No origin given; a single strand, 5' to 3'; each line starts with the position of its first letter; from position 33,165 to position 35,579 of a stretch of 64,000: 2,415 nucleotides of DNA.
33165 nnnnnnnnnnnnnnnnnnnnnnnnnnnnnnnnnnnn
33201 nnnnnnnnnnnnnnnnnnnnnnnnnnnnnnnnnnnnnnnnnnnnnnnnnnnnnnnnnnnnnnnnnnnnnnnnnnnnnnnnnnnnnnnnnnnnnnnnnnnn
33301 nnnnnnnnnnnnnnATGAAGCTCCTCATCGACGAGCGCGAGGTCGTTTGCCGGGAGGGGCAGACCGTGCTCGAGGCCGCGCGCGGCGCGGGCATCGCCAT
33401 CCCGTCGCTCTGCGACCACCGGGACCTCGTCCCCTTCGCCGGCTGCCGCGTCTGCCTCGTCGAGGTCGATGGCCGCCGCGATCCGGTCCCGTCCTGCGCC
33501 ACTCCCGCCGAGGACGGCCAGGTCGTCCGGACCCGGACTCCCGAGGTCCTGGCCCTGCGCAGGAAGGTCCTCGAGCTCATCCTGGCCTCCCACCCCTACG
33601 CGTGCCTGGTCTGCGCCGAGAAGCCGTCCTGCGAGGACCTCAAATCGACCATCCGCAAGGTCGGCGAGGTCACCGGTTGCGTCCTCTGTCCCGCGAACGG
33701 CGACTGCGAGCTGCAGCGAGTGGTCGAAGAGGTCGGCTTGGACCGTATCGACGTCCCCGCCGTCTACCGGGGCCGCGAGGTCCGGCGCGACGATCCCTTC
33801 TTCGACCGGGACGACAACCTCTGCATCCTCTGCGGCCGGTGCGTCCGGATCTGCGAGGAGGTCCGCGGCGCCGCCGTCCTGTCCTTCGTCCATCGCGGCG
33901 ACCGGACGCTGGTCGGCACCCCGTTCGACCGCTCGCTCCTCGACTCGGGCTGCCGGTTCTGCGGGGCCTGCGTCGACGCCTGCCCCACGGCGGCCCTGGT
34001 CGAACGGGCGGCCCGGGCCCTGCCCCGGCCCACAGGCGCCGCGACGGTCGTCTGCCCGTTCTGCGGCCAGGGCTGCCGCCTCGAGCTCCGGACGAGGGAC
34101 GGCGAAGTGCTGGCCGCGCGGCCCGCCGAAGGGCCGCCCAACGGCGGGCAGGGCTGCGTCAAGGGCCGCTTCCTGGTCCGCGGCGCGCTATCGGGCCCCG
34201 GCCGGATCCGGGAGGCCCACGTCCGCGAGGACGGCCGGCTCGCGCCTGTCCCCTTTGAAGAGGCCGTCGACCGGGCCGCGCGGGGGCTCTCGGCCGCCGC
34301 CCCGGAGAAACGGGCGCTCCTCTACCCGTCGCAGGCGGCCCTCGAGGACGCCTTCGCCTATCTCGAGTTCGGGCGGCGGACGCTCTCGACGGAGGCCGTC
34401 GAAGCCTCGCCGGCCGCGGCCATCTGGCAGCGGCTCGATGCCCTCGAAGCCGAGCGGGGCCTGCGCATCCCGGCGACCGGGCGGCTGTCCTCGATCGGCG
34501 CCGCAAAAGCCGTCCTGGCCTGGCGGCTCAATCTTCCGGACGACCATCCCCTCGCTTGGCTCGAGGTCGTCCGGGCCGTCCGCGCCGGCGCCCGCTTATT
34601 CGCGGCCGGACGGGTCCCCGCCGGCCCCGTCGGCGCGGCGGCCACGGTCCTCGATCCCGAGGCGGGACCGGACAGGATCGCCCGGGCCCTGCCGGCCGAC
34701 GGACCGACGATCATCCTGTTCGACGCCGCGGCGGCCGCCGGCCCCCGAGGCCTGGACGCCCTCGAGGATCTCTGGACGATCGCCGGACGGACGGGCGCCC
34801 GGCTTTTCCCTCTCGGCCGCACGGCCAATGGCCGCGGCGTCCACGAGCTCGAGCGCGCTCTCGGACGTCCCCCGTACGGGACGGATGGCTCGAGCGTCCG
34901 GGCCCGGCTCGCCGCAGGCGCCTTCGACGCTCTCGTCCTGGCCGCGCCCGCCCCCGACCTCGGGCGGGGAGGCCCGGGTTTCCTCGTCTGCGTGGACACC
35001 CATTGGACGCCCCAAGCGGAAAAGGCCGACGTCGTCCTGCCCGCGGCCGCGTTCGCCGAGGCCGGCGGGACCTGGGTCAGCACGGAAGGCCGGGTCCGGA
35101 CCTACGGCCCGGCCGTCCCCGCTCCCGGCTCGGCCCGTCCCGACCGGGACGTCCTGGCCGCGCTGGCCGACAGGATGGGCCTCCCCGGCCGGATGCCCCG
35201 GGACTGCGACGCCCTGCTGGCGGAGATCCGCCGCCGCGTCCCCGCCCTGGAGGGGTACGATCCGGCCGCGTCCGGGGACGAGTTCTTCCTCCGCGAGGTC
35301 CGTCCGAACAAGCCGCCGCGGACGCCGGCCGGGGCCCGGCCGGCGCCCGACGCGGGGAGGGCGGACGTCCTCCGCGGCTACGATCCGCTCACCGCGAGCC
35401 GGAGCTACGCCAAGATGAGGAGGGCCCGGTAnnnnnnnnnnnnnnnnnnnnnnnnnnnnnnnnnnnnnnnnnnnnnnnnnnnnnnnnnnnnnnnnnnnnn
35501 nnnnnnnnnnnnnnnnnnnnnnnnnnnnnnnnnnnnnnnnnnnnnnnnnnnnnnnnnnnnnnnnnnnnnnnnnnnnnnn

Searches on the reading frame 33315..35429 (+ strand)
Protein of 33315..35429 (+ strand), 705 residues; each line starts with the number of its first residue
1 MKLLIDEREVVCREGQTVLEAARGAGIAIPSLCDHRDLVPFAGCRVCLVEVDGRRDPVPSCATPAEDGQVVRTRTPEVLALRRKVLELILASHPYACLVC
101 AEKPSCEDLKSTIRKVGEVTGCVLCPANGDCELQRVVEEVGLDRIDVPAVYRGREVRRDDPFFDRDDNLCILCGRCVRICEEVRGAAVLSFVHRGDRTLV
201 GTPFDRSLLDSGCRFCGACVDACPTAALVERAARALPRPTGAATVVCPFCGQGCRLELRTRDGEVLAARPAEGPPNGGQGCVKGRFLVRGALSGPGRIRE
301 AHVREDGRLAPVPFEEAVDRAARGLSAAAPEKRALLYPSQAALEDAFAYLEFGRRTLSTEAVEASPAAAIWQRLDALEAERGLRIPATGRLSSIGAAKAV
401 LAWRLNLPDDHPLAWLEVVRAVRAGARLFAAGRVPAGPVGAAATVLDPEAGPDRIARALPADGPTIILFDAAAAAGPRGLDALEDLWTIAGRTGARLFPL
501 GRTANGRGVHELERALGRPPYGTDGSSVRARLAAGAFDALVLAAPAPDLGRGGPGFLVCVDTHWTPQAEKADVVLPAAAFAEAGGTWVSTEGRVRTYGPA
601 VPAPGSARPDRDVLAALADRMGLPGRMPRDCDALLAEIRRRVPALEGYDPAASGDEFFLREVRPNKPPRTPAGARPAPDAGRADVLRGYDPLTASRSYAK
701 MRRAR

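Call 4: search_protein_families(library=pfam, proteins=[window:33315-35429:+], max_evalue=0.01)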
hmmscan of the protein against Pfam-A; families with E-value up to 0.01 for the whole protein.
window:33315-35429:+ (705 aa): 11 families
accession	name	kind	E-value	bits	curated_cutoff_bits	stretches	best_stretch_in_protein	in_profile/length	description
PF00384.28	Molybdopterin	-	5.2e-17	62.3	24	1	555-620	287-353/353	Molybdopterin oxidoreductase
PF13510.11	Fer2_4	-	8e-17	61.5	22.8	1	3-75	6-81/82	2Fe-2S iron-sulfur cluster binding domain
PF10588.14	NADH-G_4Fe-4S_3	-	9.5e-12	44.7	27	2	82-107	1-26/40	NADH-ubiquinone oxidoreductase-G iron-sulfur binding region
PF04879.21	Molybdop_Fe4S4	-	2.1e-10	40.8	22.7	1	246-288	7-50/55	Molybdopterin oxidoreductase Fe4S4 domain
PF22117.2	Fer4_Nqo3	-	2.7e-09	37.5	27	1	163-228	4-66/67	NADH-quinone oxidoreductase subunit 3, ferredoxin-like domain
PF12838.12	Fer4_7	-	2.3e-07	31.6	27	1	170-227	2-52/52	4Fe-4S dicluster domain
PF00037.32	Fer4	-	0.00013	22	21.1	1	213-228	8-23/24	4Fe-4S binding domain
PF13187.11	Fer4_9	-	0.00021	21.7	27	1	170-227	2-51/52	4Fe-4S dicluster domain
PF14697.11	Fer4_21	-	0.00043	20.8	35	1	166-226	4-54/59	4Fe-4S dicluster domain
PF12837.12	Fer4_6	-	0.00049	20.4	25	1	163-182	2-21/24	4Fe-4S binding domain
PF13237.11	Fer4_10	-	0.0033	17.8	25.5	1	165-224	4-53/53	4Fe-4S dicluster domain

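Call 5: search_protein_families(library=ncbifam, proteins=[window:33315-35429:+], max_evalue=0.001)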
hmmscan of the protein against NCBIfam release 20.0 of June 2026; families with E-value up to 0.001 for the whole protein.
window:33315-35429:+ (705 aa): 23 families
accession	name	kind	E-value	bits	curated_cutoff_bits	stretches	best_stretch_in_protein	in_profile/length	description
TIGR01973.1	NuoG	equivalog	8.1e-69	233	470.05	3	122-428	95-394/606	NADH-quinone oxidoreductase subunit NuoG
NF040763.1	FeFe_hydrog_A6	exception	1.3e-58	198.8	765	2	2-110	2-109/571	NADH-dependent [FeFe] hydrogenase, group A6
NF005895.0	PRK07860.1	equivalog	4.5e-56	190.3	802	3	166-510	161-513/811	NADH-quinone oxidoreductase subunit G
NF005745.0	PRK07569.1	equivalog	2.7e-53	180.8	333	2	3-116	6-118/238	bidirectional hydrogenase complex protein HoxU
NF006305.0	PRK08493.1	equivalog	8.3e-35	120.1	591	2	1-107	2-106/819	NADH-quinone oxidoreductase subunit G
NF040762.1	Hydr_FeFe_Clost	exception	1.2e-33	116.6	900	1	2-232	2-208/572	ferredoxin hydrogenase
TIGR01591.1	Fdh-alpha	equivalog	2.8e-32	111.6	666.25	2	245-429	1-188/672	formate dehydrogenase subunit alpha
NF009454.0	PRK12814.1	equivalog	2.1e-21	76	916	1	2-102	5-105/657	putative NADPH-dependent glutamate synthase small subunit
NF010055.0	PRK13532.1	equivalog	8e-14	50.8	904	2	245-418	45-228/830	nitrate reductase catalytic subunit NapA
TIGR01706.1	NAPA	equivalog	2e-13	49.6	930.55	1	245-418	45-228/830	periplasmic nitrate reductase subunit alpha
NF047855.1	AssmNtatRedNasC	equivalog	2e-13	49.5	1100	1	556-622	439-505/708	assimilatory nitrate reductase catalytic subunit NasC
NF041323.1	Nitr_red_NasA_Halo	equivalog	4.5e-13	48.6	1000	1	556-621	405-470/673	assimilatory nitrate reductase NasA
TIGR02512.1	FeFe_hydrog_A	subfamily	2.4e-12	46.4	405.95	1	165-232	4-71/375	[FeFe] hydrogenase, group A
TIGR02693.1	arsenite_ox_L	equivalog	4.3e-06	25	359.05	1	555-621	507-573/806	arsenate reductase (azurin) large subunit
TIGR03129.1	one_C_dehyd_B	equivalog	2e-05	23.3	327.8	0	557-620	358-420/421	formylmethanofuran dehydrogenase subunit B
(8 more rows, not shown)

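Call 6: search_solved_structures(query=window:33315-35429:+, max_evalue=0.00001)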
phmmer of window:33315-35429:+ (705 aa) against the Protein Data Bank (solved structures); distinct sequences matched with E-value up to 0.00001: 83 (the best 60 are shown).
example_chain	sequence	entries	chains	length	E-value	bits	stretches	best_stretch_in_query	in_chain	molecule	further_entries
9bov_A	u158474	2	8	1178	3.2e-54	187.4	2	115-330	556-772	Molybdopterin oxidoreductase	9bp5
9wxb_B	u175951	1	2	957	2.8e-53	184.2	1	3-430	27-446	Formate dehydrogenase alpha subunit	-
6tg9_A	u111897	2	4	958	1.3e-52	182.1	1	3-430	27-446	Formate dehydrogenase subunit alpha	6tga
7t2r_A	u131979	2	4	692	3e-50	174.2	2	122-341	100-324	NiFe hydrogenase subunit A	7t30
8a6t_A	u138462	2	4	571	7.3e-47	163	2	121-232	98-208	Electron bifurcating hydrogenase subunit HydA1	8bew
7zm7_A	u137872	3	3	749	5.1e-45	156.9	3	2-108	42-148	NADH-ubiquinone oxidoreductase-like protein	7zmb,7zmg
8oh5_C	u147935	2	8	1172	4.2e-44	153.9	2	129-327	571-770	Formate dehydrogenase-O, major subunit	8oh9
8e9g_G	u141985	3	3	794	1.7e-42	148.6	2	166-548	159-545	NADH-quinone oxidoreductase subunit G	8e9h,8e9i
8rqz_C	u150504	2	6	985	1.5e-40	142.2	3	122-232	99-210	Probable oxidoreductase YjgC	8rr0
9gzq_A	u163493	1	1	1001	1.7e-40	142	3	122-232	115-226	Probable oxidoreductase YjgC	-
7p5h_A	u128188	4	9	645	6.9e-40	140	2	121-230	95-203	Fe-hydrogenase, subunit alpha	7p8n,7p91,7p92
7vw6_A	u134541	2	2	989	8.5e-39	136.4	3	165-422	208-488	Formate dehydrogenase | Tungsten-containing formate dehydrogenase alpha subunit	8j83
7e5z_A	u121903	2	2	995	9e-39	136.3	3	165-422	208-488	Formate dehydrogenase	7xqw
9f5x_C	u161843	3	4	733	3.5e-38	134.4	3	2-101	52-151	NADH:ubiquinone oxidoreductase 78 kDa subunit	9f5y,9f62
9iho_G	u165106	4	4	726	1.2e-36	129.3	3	2-114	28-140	NUAM (75 kDa) subunit of mitochondrial NADH:ubiquinone oxidoreductase (Complex I)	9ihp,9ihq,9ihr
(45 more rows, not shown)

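Call 14: find_homologous_proteins(query=window:33315-35429:+, max_evalue=1e-20)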
Query window:33315-35429:+ (705 aa): 2392 proteins with E <= 1e-20 among 8000 candidates; the best 120 are listed.
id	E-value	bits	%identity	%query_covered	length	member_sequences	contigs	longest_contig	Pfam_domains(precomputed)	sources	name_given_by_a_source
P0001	0.0e+0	1566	100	100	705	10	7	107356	PF13510.12,PF10588.15,PF00384.28,PF12838.13,PF22117.3,PF04879.22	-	-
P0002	0.0e+0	1120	74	100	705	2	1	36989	PF14697.12,PF13510.12,PF10588.15,PF00384.28,PF00037.33,PF12838.13,PF22117.3,PF13237.12,PF04879.22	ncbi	-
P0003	0.0e+0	1065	70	100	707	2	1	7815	PF13510.12,PF10588.15,PF00384.28,PF00037.33,PF12838.13,PF22117.3,PF13237.12,PF04879.22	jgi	jgi:NADH dehydrogenase/NADH:ubiquinone oxidoreductase subunit G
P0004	4.3e-280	949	61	100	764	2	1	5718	PF13510.12,PF10588.15,PF00384.28,PF12838.13,PF22117.3,PF04879.22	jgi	jgi:formate dehydrogenase alpha subunit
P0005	4.4e-278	942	62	100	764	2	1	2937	PF13510.12,PF10588.15,PF00384.28,PF00037.33,PF12838.13,PF22117.3,PF04879.22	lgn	-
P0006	1.9e-276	937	61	100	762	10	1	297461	PF13510.12,PF10588.15,PF00384.28,PF00037.33,PF12838.13,PF22117.3,PF04879.22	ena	-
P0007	3.6e-276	936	61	100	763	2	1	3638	PF13510.12,PF10588.15,PF00384.28,PF00037.33,PF12838.13,PF22117.3,PF13187.12,PF04879.22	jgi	jgi:formate dehydrogenase alpha subunit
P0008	3.1e-275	933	62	100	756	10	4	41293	PF13510.12,PF10588.15,PF00384.28,PF00037.33,PF12838.13,PF22117.3,PF13237.12,PF13187.12,PF04879.22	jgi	jgi:formate dehydrogenase alpha subunit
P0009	5.9e-273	925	60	100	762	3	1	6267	PF13510.12,PF10588.15,PF00384.28,PF00037.33,PF12838.13,PF22117.3,PF04879.22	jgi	jgi:predicted molibdopterin-dependent oxidoreductase YjgC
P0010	3.0e-272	923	60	100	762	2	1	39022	PF13510.12,PF10588.15,PF00384.28,PF00037.33,PF12838.13,PF22117.3,PF04879.22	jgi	-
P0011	8.7e-272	922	59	100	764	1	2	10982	PF13510.12,PF10588.15,PF00384.28,PF00037.33,PF12838.13,PF22117.3,PF13187.12,PF04879.22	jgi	jgi:NADH dehydrogenase/NADH:ubiquinone oxidoreductase subunit G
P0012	1.0e-271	921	69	63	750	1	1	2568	PF14697.12,PF13510.12,PF10588.15,PF00384.28,PF12837.13,PF00037.33,PF12838.13,PF22117.3,PF04879.22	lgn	-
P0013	5.1e-271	919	61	100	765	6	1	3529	PF14697.12,PF13510.12,PF10588.15,PF00384.28,PF00037.33,PF12838.13,PF22117.3,PF13187.12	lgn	-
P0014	1.0e-270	918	59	100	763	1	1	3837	PF13510.12,PF10588.15,PF00384.28,PF00037.33,PF12838.13,PF22117.3,PF04879.22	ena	-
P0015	1.9e-270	917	61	100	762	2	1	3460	PF13510.12,PF10588.15,PF00384.28,PF00037.33,PF12838.13,PF22117.3,PF04879.22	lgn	-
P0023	2.4e-258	877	57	100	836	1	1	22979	PF13510.12,PF10588.15,PF00384.28,PF00037.33,PF01568.28,PF12838.13,PF22117.3,PF13237.12,PF04879.22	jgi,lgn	jgi:predicted molibdopterin-dependent oxidoreductase YjgC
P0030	1.2e-255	868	57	100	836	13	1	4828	PF13510.12,PF10588.15,PF00384.28,PF00037.33,PF01568.28,PF12838.13,PF22117.3,PF13237.12,PF04879.22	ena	-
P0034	5.1e-254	863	71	63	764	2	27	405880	PF13510.12,PF10588.15,PF00384.28,PF00037.33,PF12838.13,PF22117.3,PF13237.12,PF04879.22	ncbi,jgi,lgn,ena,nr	ncbi:MAG TPA: 2Fe-2S iron-sulfur cluster-binding protein [Candidatus Aminicenantes bacterium]|nr:2Fe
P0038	3.3e-250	850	56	100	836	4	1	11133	PF13510.12,PF10588.15,PF00384.28,PF00037.33,PF01568.28,PF12838.13,PF22117.3,PF04879.22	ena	-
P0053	8.9e-242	822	55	100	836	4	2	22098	PF13510.12,PF10588.15,PF00384.28,PF12837.13,PF00037.33,PF01568.28,PF12838.13,PF22117.3,PF13187.12,PF04879.22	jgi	jgi:formate dehydrogenase alpha subunit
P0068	4.9e-182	625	44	100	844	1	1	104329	PF13510.12,PF10588.15,PF00384.28,PF01568.28,PF12838.13,PF22117.3,PF04879.22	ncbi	-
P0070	1.1e-181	624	44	100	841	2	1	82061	PF13510.12,PF10588.15,PF00384.28,PF00037.33,PF01568.28,PF12838.13,PF22117.3,PF04879.22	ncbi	-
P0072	8.8e-180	617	46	95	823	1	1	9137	PF13510.12,PF10588.15,PF00384.28,PF01568.28,PF12838.13,PF22117.3,PF13237.12,PF04879.22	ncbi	-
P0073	2.8e-178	612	46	88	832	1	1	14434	PF13510.12,PF10588.15,PF00384.28,PF00037.33,PF01568.28,PF12838.13,PF22117.3,PF13237.12,PF04879.22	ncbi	-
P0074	2.2e-165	570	45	96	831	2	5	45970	PF13510.12,PF10588.15,PF00384.28,PF00111.33,PF00037.33,PF01568.28,PF12838.13,PF22117.3,PF04879.22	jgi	jgi:formate dehydrogenase alpha subunit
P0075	7.8e-165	568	44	99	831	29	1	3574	PF13510.12,PF10588.15,PF00384.28,PF00037.33,PF01568.28,PF12838.13,PF22117.3,PF04879.22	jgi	-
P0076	1.8e-164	567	43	100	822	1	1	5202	PF13510.12,PF10588.15,PF00384.28,PF00037.33,PF01568.28,PF12838.13,PF22117.3,PF04879.22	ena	-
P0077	2.7e-164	566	41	94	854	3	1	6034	PF13510.12,PF10588.15,PF00384.28,PF00037.33,PF01568.28,PF12838.13,PF22117.3,PF04879.22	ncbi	-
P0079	6.6e-163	562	47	62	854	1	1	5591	PF14697.12,PF13510.12,PF10588.15,PF00384.28,PF00037.33,PF01568.28,PF12838.13,PF22117.3,PF04879.22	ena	-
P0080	6.7e-163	562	43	99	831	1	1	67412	PF13510.12,PF10588.15,PF00384.28,PF00037.33,PF01568.28,PF12838.13,PF22117.3,PF04879.22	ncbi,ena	-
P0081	9.3e-163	561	38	91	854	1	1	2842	PF13510.12,PF10588.15,PF00384.28,PF00037.33,PF01568.28,PF12838.13,PF22117.3,PF04879.22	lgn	-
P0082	9.4e-163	561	43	96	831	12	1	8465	PF13510.12,PF10588.15,PF00384.28,PF00111.33,PF00037.33,PF01568.28,PF12838.13,PF22117.3,PF04879.22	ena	-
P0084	6.1e-162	558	40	96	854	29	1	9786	PF13510.12,PF10588.15,PF00384.28,PF00037.33,PF01568.28,PF12838.13,PF22117.3,PF04879.22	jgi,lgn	-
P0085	9.8e-162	558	39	96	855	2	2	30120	PF13510.12,PF10588.15,PF00384.28,PF00037.33,PF01568.28,PF12838.13,PF22117.3,PF04879.22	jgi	jgi:predicted molibdopterin-dependent oxidoreductase YjgC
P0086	1.4e-161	557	42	94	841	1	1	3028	PF14697.12,PF13510.12,PF10588.15,PF00384.28,PF00037.33,PF01568.28,PF12838.13,PF22117.3,PF04879.22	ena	-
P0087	1.4e-161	557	39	96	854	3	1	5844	PF13510.12,PF10588.15,PF00384.28,PF00037.33,PF01568.28,PF12838.13,PF22117.3,PF13187.12,PF04879.22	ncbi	-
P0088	2.0e-161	557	43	94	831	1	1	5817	PF13510.12,PF10588.15,PF00384.28,PF00111.33,PF00037.33,PF01568.28,PF12838.13,PF22117.3,PF04879.22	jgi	jgi:formate dehydrogenase alpha subunit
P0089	2.5e-161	556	43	96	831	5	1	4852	PF13510.12,PF10588.15,PF00384.28,PF00111.33,PF00037.33,PF01568.28,PF12838.13,PF22117.3,PF04879.22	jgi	jgi:predicted molibdopterin-dependent oxidoreductase YjgC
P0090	4.4e-161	556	39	99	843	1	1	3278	PF13510.12,PF10588.15,PF00384.28,PF12837.13,PF00037.33,PF01568.28,PF12838.13,PF22117.3,PF13187.12,PF04879.22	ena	-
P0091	9.6e-161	554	39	95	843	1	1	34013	PF13510.12,PF10588.15,PF00384.28,PF12837.13,PF00037.33,PF01568.28,PF12838.13,PF22117.3,PF04879.22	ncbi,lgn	ncbi:MAG: molybdopterin-dependent oxidoreductase [Candidatus Aminicenantales bacterium]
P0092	1.3e-160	554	43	96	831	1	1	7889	PF13510.12,PF10588.15,PF00384.28,PF00037.33,PF01568.28,PF12838.13,PF22117.3,PF04879.22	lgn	-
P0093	1.3e-160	554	43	95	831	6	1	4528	PF13510.12,PF10588.15,PF00384.28,PF00037.33,PF01568.28,PF12838.13,PF22117.3,PF04879.22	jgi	jgi:predicted molibdopterin-dependent oxidoreductase YjgC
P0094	5.8e-160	552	41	92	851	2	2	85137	PF13510.12,PF10588.15,PF00384.28,PF00111.33,PF00037.33,PF01568.28,PF12838.13,PF22117.3,PF04879.22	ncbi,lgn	-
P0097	3.0e-159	549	40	100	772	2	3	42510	PF13510.12,PF10588.15,PF00384.28,PF00037.33,PF12838.13,PF22117.3,PF04879.22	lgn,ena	-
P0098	3.2e-159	549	39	97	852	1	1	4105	PF13510.12,PF10588.15,PF00384.28,PF00037.33,PF01568.28,PF12838.13,PF22117.3,PF13183.12,PF04879.22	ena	-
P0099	3.5e-159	549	39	96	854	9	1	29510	PF13510.12,PF10588.15,PF00384.28,PF00037.33,PF01568.28,PF12838.13,PF22117.3,PF04879.22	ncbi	-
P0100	7.5e-159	548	39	95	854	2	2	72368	PF13510.12,PF10588.15,PF00384.28,PF00037.33,PF01568.28,PF12838.13,PF22117.3,PF04879.22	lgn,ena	-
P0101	9.7e-159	548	40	96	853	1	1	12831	PF13510.12,PF10588.15,PF00384.28,PF00037.33,PF01568.28,PF12838.13,PF22117.3,PF04879.22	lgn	-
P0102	2.3e-158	547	39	100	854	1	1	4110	PF13510.12,PF10588.15,PF00384.28,PF00037.33,PF01568.28,PF12838.13,PF22117.3,PF04879.22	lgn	-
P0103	2.4e-158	547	39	94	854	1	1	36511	PF13510.12,PF10588.15,PF00384.28,PF00037.33,PF01568.28,PF12838.13,PF22117.3,PF04879.22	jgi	jgi:predicted molibdopterin-dependent oxidoreductase YjgC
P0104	3.1e-158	546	47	62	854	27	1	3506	PF13510.12,PF10588.15,PF00384.28,PF00037.33,PF01568.28,PF12838.13,PF22117.3,PF04879.22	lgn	-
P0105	4.5e-158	546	39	96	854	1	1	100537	PF13510.12,PF10588.15,PF00384.28,PF00037.33,PF01568.28,PF12838.13,PF22117.3,PF04879.22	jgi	jgi:predicted molibdopterin-dependent oxidoreductase YjgC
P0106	5.1e-158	545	40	94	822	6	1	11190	PF13510.12,PF10588.15,PF00384.28,PF12837.13,PF00037.33,PF01568.28,PF12838.13,PF22117.3,PF04879.22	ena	-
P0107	6.7e-158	545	40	92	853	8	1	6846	PF13510.12,PF10588.15,PF00384.28,PF12837.13,PF00037.33,PF01568.28,PF12838.13,PF22117.3,PF04879.22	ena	-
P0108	7.1e-158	545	39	94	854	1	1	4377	PF14697.12,PF13510.12,PF10588.15,PF00384.28,PF00037.33,PF01568.28,PF12838.13,PF22117.3,PF04879.22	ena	-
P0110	1.6e-157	544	39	94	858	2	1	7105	PF14697.12,PF13510.12,PF10588.15,PF00384.28,PF12837.13,PF00037.33,PF01568.28,PF12838.13,PF22117.3,PF04879.22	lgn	-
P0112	2.0e-157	543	39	96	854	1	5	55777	PF13510.12,PF10588.15,PF00384.28,PF00037.33,PF01568.28,PF12838.13,PF22117.3,PF04879.22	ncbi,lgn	-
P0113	2.5e-157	543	39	97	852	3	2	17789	PF13510.12,PF10588.15,PF00384.28,PF00037.33,PF01568.28,PF12838.13,PF22117.3,PF13183.12,PF13187.12,PF04879.22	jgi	jgi:formate dehydrogenase alpha subunit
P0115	4.1e-157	542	39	95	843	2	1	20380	PF13510.12,PF10588.15,PF00384.28,PF12837.13,PF00037.33,PF01568.28,PF12838.13,PF22117.3,PF13187.12,PF04879.22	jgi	-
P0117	6.2e-157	542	39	94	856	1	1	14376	PF13510.12,PF10588.15,PF00384.28,PF00037.33,PF01568.28,PF12838.13,PF22117.3,PF13187.12,PF04879.22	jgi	jgi:formate dehydrogenase alpha subunit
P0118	7.2e-157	542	38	97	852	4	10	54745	PF13510.12,PF10588.15,PF00384.28,PF00037.33,PF01568.28,PF12838.13,PF22117.3,PF04879.22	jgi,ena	-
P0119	8.6e-157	541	38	94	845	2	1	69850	PF13510.12,PF10588.15,PF00384.28,PF12837.13,PF00037.33,PF01568.28,PF12838.13,PF22117.3,PF13187.12,PF04879.22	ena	-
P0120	1.5e-156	541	46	98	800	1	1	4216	PF13510.12,PF10588.15,PF00384.28,PF00111.33,PF00037.33,PF01568.28,PF12838.13,PF22117.3,PF04879.22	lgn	-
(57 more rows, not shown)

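Call 15: find_encoding_contigs(protein=P0034, flank=8000, max_places=4)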
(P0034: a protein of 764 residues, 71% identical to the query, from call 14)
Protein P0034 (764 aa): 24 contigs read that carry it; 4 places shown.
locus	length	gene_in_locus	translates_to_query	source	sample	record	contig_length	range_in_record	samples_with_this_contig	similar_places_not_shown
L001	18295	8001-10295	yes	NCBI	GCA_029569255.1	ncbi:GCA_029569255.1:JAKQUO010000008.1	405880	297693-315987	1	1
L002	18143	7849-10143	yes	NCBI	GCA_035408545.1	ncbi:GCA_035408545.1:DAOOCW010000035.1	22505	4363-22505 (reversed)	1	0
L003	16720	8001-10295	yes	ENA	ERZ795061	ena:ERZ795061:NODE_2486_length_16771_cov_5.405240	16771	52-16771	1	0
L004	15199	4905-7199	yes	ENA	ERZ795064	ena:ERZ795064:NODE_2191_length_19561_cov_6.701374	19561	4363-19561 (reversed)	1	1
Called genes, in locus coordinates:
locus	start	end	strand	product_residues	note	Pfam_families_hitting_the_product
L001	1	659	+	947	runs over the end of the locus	PF17820:PDZ_6 (faint), PF16927:HisKA_7TM (weak), PF13185:GAF_2 (weak), PF13492:GAF_3, PF00989:PAS, PF08448:PAS_4 (weak), PF00512:HisKA, PF02518:HATPase_c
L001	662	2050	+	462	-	PF00072:Response_reg, PF00158:Sigma54_activat, PF14532:Sigma54_activ_2, PF00004:AAA (weak), PF07728:AAA_5, PF25601:AAA_lid_14, PF02954:HTH_8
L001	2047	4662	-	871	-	PF01433:Peptidase_M1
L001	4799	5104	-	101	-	PF01910:Thiamine_BP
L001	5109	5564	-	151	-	PF02675:AdoMet_dc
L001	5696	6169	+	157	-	PF01257:2Fe-2S_thioredx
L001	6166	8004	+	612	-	PF01257:2Fe-2S_thioredx (faint), PF01512:Complex1_51K, PF10589:NADH_4Fe-4S, PF00037:Fer4, PF12838:Fer4_7 (weak), PF13187:Fer4_9 (weak), PF13237:Fer4_10, PF14697:Fer4_21, +2 more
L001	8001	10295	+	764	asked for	PF13510:Fer2_4, PF10588:NADH-G_4Fe-4S_3 (weak), PF00037:Fer4 (faint), PF13237:Fer4_10 (weak), PF22117:Fer4_Nqo3, PF12838:Fer4_7 (weak), PF04879:Molybdop_Fe4S4, PF00384:Molybdopterin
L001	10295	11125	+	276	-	PF10418:DHODB_Fe-S_bind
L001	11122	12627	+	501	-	PF14691:Fer4_20, PF13241:NAD_binding_7 (faint), PF13738:Pyr_redox_3 (faint), PF01266:DAO (faint), PF07992:Pyr_redox_2, PF13450:NAD_binding_8 (weak), PF00070:Pyr_redox (weak)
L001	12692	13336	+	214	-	PF02163:Peptidase_M50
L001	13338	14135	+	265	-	PF02616:SMC_ScpA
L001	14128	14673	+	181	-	PF04079:SMC_ScpB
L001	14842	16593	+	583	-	PF13509:S1_2 (faint), PF00575:S1, PF23459:S1_RRP5 (weak), PF00575:S1, PF23459:S1_RRP5, PF00575:S1, PF23459:S1_RRP5, PF00575:S1, +1 more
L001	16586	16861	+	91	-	PF00216:Bac_DNA_binding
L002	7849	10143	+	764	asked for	PF13510:Fer2_4, PF10588:NADH-G_4Fe-4S_3 (weak), PF00037:Fer4 (faint), PF13237:Fer4_10 (weak), PF22117:Fer4_Nqo3, PF12838:Fer4_7 (weak), PF04879:Molybdop_Fe4S4, PF00384:Molybdopterin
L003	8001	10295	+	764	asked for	PF13510:Fer2_4, PF10588:NADH-G_4Fe-4S_3 (weak), PF00037:Fer4 (faint), PF13237:Fer4_10 (weak), PF22117:Fer4_Nqo3, PF12838:Fer4_7 (weak), PF04879:Molybdop_Fe4S4, PF00384:Molybdopterin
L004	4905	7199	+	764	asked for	PF13510:Fer2_4, PF10588:NADH-G_4Fe-4S_3 (weak), PF00037:Fer4 (faint), PF13237:Fer4_10 (weak), PF22117:Fer4_Nqo3, PF12838:Fer4_7 (weak), PF04879:Molybdop_Fe4S4, PF00384:Molybdopterin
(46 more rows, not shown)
